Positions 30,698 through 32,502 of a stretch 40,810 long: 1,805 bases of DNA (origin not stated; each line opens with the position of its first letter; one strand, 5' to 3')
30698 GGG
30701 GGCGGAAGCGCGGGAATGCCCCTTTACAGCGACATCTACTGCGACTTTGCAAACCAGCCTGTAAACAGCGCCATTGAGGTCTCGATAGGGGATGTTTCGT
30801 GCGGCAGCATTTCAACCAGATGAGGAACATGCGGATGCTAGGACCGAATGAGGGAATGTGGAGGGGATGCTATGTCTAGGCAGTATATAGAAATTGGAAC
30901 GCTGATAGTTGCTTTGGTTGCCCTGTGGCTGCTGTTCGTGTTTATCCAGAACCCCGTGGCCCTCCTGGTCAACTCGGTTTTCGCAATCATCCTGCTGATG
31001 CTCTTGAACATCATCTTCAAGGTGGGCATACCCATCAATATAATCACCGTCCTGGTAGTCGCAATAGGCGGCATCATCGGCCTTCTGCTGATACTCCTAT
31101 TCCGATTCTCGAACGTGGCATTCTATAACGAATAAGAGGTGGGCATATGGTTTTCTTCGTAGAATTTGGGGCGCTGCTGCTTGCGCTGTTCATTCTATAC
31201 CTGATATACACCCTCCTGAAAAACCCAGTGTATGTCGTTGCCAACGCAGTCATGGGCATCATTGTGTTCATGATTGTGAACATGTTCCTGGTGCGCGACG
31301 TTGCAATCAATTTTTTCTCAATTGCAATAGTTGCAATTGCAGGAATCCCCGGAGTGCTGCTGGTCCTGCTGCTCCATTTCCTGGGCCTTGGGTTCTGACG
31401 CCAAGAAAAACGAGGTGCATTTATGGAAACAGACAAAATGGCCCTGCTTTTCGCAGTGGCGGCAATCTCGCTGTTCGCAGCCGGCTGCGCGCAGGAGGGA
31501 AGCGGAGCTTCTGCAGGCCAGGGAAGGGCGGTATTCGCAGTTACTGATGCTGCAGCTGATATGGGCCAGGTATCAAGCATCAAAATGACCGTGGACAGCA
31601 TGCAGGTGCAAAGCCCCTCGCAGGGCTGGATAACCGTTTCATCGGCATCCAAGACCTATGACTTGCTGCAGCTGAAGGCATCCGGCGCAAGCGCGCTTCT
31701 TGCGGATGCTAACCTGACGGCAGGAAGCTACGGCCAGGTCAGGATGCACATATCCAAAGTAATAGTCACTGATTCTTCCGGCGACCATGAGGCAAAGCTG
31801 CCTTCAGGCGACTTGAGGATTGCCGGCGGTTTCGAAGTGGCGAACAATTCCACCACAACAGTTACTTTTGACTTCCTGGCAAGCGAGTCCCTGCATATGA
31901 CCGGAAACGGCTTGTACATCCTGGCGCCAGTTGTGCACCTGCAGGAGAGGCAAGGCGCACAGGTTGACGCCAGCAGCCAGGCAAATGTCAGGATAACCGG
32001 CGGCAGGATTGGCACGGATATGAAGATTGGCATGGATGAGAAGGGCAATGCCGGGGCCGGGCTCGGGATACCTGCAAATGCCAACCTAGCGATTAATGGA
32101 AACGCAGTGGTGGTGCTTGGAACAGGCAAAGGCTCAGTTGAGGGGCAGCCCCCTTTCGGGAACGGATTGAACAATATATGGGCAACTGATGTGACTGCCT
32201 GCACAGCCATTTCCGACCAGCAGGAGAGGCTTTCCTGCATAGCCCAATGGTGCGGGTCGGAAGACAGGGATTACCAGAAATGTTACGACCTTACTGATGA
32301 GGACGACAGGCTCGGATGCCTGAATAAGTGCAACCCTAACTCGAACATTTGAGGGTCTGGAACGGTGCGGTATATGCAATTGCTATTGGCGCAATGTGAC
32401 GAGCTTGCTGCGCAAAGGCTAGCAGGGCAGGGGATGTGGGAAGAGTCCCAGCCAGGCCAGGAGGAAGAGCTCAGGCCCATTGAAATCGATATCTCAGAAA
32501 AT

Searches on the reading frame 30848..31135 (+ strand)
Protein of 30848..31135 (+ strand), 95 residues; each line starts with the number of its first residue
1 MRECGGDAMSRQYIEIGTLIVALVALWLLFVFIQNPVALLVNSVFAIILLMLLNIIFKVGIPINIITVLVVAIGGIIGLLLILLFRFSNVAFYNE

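Call 11: search_protein_families(library=pfam, proteins=[window:30848-31135:+], max_evalue=0.01)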
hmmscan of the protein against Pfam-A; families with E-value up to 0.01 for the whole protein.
window:30848-31135:+ (95 aa): 1 family
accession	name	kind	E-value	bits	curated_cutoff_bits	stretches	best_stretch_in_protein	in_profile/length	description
PF07441.16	BofA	-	1.1e-07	32.3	26.1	1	19-86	3-73/75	SigmaK-factor processing regulatory protein BofA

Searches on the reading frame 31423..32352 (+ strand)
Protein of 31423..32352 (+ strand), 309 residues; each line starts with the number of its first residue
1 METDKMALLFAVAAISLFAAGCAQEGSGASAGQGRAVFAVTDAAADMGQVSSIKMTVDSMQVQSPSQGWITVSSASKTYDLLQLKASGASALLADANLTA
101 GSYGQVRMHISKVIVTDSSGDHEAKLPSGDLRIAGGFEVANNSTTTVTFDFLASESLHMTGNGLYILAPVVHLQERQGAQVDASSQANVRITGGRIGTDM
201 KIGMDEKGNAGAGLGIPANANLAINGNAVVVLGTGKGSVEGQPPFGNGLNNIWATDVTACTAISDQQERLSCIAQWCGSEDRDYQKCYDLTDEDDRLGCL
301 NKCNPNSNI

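Call 11: search_protein_families(library=pfam, proteins=[window:31423-32352:+], max_evalue=0.01)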
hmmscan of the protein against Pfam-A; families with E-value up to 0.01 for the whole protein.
window:31423-32352:+ (309 aa): 1 family
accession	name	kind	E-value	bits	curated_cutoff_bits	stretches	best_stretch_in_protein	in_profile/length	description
PF14321.11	DUF4382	-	2.2e-19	70.5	25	1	34-169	2-136/136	Domain of unknown function (DUF4382)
